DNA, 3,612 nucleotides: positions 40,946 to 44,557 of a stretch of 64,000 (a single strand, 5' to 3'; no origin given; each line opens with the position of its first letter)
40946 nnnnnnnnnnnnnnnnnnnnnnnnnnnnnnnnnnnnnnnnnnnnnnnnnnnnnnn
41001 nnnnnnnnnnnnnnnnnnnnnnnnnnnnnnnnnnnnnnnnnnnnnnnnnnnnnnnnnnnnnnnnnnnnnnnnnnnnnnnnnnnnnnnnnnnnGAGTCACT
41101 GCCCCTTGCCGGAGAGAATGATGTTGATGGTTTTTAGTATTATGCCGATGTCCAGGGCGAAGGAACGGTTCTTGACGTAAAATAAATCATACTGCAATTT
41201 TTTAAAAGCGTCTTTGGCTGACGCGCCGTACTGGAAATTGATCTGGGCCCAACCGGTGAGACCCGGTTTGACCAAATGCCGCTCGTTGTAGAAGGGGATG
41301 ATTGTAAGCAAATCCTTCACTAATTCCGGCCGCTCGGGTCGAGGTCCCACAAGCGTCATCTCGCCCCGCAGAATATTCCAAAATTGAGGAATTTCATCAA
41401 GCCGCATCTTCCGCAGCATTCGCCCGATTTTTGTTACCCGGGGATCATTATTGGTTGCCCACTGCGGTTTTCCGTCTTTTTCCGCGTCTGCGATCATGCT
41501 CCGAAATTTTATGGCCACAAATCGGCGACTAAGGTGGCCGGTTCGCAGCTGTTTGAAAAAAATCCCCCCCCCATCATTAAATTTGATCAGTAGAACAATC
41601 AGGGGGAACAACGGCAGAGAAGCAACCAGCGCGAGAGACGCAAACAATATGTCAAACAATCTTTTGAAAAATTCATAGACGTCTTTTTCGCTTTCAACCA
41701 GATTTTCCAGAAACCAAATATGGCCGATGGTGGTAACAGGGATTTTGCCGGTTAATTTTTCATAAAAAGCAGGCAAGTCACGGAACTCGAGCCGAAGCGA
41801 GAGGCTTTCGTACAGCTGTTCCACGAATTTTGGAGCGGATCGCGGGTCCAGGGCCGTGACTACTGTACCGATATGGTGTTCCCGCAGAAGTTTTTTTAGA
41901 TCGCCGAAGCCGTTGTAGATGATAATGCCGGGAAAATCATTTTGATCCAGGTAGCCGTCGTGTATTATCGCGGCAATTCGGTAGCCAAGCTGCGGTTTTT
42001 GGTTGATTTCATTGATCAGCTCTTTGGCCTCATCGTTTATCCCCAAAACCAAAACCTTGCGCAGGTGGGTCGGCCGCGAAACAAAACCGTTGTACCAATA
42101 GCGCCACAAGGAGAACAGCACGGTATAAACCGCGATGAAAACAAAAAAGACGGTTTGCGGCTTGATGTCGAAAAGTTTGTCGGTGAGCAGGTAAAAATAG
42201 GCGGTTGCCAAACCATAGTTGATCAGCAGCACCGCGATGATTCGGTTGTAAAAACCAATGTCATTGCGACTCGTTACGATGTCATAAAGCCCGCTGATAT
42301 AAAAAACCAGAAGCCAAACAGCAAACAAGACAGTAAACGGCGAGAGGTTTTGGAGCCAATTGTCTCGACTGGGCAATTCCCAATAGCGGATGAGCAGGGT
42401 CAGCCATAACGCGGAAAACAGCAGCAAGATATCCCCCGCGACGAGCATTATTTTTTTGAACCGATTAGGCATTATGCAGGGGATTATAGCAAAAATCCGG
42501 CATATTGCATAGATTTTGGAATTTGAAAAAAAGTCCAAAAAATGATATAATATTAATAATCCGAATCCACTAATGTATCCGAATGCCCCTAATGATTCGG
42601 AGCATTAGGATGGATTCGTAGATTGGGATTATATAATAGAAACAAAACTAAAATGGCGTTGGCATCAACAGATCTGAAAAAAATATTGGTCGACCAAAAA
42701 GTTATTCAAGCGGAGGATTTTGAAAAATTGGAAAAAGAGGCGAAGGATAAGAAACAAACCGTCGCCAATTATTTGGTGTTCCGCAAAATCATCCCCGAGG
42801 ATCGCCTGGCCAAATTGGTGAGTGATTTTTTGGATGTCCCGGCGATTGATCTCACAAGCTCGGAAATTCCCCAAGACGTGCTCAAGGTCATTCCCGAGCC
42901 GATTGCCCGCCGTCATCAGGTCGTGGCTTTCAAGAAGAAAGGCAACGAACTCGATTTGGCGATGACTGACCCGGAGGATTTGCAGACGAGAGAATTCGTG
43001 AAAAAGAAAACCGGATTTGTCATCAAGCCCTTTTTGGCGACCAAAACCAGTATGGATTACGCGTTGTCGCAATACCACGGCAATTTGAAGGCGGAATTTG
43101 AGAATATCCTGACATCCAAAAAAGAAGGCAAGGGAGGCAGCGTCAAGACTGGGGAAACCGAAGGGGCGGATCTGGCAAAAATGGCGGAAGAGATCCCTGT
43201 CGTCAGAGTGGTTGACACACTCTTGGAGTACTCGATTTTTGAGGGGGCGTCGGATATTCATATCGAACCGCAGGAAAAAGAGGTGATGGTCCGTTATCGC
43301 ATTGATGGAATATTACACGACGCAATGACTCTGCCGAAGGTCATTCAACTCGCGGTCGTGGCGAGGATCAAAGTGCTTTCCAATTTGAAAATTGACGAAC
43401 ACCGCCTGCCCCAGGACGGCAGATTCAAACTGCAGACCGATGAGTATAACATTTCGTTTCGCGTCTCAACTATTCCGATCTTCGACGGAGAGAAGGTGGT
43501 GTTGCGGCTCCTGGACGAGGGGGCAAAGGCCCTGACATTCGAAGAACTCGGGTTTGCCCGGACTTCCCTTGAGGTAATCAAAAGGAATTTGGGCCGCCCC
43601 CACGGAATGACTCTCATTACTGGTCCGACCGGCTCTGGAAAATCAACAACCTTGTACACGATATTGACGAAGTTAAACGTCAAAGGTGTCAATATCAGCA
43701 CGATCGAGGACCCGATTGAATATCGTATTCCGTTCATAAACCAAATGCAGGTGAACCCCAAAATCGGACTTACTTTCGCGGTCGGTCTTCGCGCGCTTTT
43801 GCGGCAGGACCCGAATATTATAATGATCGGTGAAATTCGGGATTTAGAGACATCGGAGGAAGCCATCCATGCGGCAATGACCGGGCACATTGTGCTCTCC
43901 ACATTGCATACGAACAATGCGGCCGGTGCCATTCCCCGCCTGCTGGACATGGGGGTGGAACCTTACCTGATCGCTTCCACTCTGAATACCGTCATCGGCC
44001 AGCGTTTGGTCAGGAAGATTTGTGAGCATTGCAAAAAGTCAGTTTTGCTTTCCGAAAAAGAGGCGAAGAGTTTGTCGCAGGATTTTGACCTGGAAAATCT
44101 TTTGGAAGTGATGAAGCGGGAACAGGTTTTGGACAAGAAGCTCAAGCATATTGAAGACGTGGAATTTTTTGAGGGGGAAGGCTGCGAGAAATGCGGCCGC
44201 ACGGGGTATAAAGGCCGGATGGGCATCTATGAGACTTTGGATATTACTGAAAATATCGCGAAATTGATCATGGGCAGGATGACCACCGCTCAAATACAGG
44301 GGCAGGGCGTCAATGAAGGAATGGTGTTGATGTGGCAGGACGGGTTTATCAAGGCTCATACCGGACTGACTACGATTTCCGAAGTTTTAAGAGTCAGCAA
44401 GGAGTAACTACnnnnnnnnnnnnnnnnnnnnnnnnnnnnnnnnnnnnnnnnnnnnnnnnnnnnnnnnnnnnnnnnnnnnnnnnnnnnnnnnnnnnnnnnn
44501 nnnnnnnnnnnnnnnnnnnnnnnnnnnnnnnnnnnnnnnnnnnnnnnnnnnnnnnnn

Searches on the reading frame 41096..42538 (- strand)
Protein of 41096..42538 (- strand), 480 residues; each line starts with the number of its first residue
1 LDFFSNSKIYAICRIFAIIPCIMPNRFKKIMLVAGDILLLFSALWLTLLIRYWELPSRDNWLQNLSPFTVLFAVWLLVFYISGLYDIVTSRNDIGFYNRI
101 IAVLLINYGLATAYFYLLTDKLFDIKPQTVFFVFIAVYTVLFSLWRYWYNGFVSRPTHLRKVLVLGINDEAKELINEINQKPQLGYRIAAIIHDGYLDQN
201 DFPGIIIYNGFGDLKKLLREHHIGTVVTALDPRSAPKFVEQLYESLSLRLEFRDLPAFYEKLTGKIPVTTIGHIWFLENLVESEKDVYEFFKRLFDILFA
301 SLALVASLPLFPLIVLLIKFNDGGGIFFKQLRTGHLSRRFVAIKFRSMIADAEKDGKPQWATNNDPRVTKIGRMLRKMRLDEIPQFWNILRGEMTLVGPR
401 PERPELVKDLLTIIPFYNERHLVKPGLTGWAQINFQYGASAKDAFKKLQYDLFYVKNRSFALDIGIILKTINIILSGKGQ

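Call 5: search_protein_families(library=pfam, proteins=[window:41096-42538:-], max_evalue=0.01)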
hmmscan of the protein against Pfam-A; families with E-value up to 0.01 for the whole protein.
window:41096-42538:- (480 aa): 2 families
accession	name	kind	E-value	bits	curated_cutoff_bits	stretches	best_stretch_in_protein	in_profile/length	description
PF02397.22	Bac_transf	-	9.3e-64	214.7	27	1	292-475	1-178/179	Bacterial sugar transferase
PF13727.12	CoA_binding_3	-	7.2e-06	26.6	25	1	82-232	3-151/175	CoA-binding domain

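Call 6: search_protein_families(library=ncbifam, proteins=[window:41096-42538:-], max_evalue=0.01)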
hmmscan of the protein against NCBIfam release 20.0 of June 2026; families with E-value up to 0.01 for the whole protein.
window:41096-42538:- (480 aa): 10 families
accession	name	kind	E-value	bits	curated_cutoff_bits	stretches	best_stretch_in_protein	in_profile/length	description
TIGR03025.1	EPS_sugtrans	subfamily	8.1e-116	387.9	295.55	1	35-479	2-443/445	exopolysaccharide biosynthesis polyprenyl glycosylphosphotransferase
TIGR03013.1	EpsB_2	subfamily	9.8e-111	370.9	393.35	1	36-479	3-441/443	TIGR03013 family XrtA/PEP-CTERM system glycosyltransferase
TIGR03023.1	WcaJ_sugtrans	equivalog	2.2e-90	304.2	410.75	1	36-476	3-448/453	undecaprenyl-phosphate glucose phosphotransferase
TIGR03022.1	WbaP_sugtrans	subfamily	1.8e-63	215.4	403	1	32-479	1-454/456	undecaprenyl-phosphate galactose phosphotransferase WbaP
NF007518.0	PRK10124.1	equivalog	1.2e-46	159.5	684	1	35-471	24-454/464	undecaprenyl-phosphate glucose phosphotransferase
NF052601.1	undeca_RfbP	equivalog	2e-44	151.7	330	1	284-477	37-238/244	undecaprenyl-phosphate galactose phosphotransferase family protein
NF050817.1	PolSacchBiosHfsE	equivalog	1e-40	139.9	750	1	290-476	270-461/467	polysaccharide biosynthesis protein HfsE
NF041877.1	EPS_EpsZ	equivalog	1.9e-39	135.6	800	1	35-479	14-457/459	exopolysaccharide biosynthesis polyisoprenyl-phosphate hexose-1-phosphate transferase EpsZ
NF011751.0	PRK15204.1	equivalog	1.7e-26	92.9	907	1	29-478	14-473/476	undecaprenyl-phosphate galactose phosphotransferase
NF045514.1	glycotran_HepC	equivalog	4.6e-22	78.4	140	1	279-401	104-211/220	heterocyst development glycosyltransferase HepC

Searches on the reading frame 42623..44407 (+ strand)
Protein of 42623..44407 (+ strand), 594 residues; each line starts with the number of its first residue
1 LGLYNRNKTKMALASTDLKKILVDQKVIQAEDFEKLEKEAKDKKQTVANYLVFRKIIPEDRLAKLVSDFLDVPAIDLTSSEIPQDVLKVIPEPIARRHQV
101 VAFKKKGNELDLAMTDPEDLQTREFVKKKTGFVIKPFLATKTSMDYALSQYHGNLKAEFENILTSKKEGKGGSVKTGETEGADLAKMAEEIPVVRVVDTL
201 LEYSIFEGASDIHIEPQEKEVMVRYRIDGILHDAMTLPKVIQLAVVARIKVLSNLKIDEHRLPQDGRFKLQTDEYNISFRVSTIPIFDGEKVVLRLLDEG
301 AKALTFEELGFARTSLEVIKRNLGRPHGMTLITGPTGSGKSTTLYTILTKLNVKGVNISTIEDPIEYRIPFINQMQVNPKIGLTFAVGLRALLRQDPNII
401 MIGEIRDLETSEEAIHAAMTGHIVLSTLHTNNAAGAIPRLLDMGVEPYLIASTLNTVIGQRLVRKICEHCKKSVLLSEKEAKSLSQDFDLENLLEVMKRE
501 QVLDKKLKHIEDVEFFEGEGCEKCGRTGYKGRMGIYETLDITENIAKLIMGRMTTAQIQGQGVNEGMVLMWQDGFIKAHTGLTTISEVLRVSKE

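Call 5: search_protein_families(library=pfam, proteins=[window:42623-44407:+], max_evalue=0.01)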
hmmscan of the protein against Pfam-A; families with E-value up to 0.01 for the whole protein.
window:42623-44407:+ (594 aa): 11 families
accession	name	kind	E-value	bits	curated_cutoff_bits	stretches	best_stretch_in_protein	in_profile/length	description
PF00437.27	T2SSE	-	1.4e-124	416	24.9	1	188-590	3-370/370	Type II/IV secretion system protein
PF05157.20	MshEN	-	9.6e-17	61.2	23.1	1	70-154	1-86/90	MshEN domain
PF25199.1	nSTAND_NTPase5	-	9.1e-05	22.8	34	1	320-370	34-85/145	Novel STAND NTPase 5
PF13555.12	AAA_29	-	9.6e-05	22.5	27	1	326-344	21-39/61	P-loop containing region of AAA domain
PF20720.3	nSTAND3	-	0.00071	19.7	27.2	1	327-364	17-54/155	Novel STAND NTPase 3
PF13191.12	AAA_16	-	0.0013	19.7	32.6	1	322-358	20-55/167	AAA ATPase domain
PF13401.12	AAA_22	-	0.0016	19.2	27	1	327-357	5-33/130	AAA domain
PF13476.12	AAA_23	-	0.0018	19.4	27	1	327-345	19-37/201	AAA domain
PF13086.12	AAA_11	-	0.0038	17.5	27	0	314-352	5-42/257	AAA domain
PF03266.21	NTPase_1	-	0.0043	17.4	23.9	0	331-359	3-31/168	NTPase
PF00005.33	ABC_tran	-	0.0081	17.2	25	0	329-358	13-42/137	ABC transporter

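Call 6: search_protein_families(library=ncbifam, proteins=[window:42623-44407:+], max_evalue=0.01)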
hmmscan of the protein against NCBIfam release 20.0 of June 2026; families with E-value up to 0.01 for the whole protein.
window:42623-44407:+ (594 aa): 21 families
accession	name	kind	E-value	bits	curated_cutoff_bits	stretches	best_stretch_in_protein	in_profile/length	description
TIGR02538.1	type_IV_pilB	equivalog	1.1e-172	575.6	675.65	1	18-593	2-563/564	type IV-A pilus assembly ATPase PilB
TIGR02533.1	type_II_gspE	equivalog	4.3e-162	540.1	630.25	1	90-591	4-485/486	type II secretion system ATPase GspE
NF053534.1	T4PilAsmATPsTfpB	equivalog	2.4e-131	439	850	1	57-592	63-582/584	type IV pilus assembly ATPase TfpB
NF007755.0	PRK10436.1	equivalog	2.2e-128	428.8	617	1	94-592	13-459/465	type II secretion system protein GspE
NF041000.1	ATPase_ComGA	equivalog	2.4e-74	249.7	300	1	199-464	2-266/267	competence type IV pilus ATPase ComGA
TIGR01420.1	pilT_fam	subfamily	1.4e-49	169.2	319.1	1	198-501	3-309/343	PilT/PilU family type 4a pilus ATPase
TIGR02525.1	plasmid_TraJ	equivalog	2e-25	89.5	368.3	1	323-443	145-272/372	plasmid transfer ATPase TraJ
TIGR02524.1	dot_icm_DotB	equivalog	2.1e-19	69.9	463.3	1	325-469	132-291/358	Dot/Icm type IV secretion system ATPase DotB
NF058587.1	archaellum_moto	equivalog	3.2e-15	55.9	550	1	331-547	279-497/527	archaellum flagellar ATPase motor FlaI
TIGR02782.1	TrbB_P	equivalog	8.9e-11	41.6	304.55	1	330-443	139-255/303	P-type conjugative transfer ATPase TrbB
TIGR03819.1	heli_sec_ATPase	hypoth_equivalog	1.2e-09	37.9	373.15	1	239-445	95-302/340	TadA family conjugal transfer-associated ATPase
NF010469.0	PRK13894.1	subfamily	1.4e-09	37.7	508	1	317-441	140-265/320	conjugal transfer ATPase TrbB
TIGR02788.1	VirB11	equivalog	5e-09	35.6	249.95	1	331-444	148-266/308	P-type DNA transfer ATPase VirB11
NF008411.1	PRK11234.1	equivalog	6.4e-09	34.7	1170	1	16-153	482-618/723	cyclic di-3',5'-guanylate-activated glycosyltransferase NfrB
NF053672.1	bindosome_BasE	exception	1.6e-08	33.8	1000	1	329-446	272-395/512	bindosome assembly system ATPase subunit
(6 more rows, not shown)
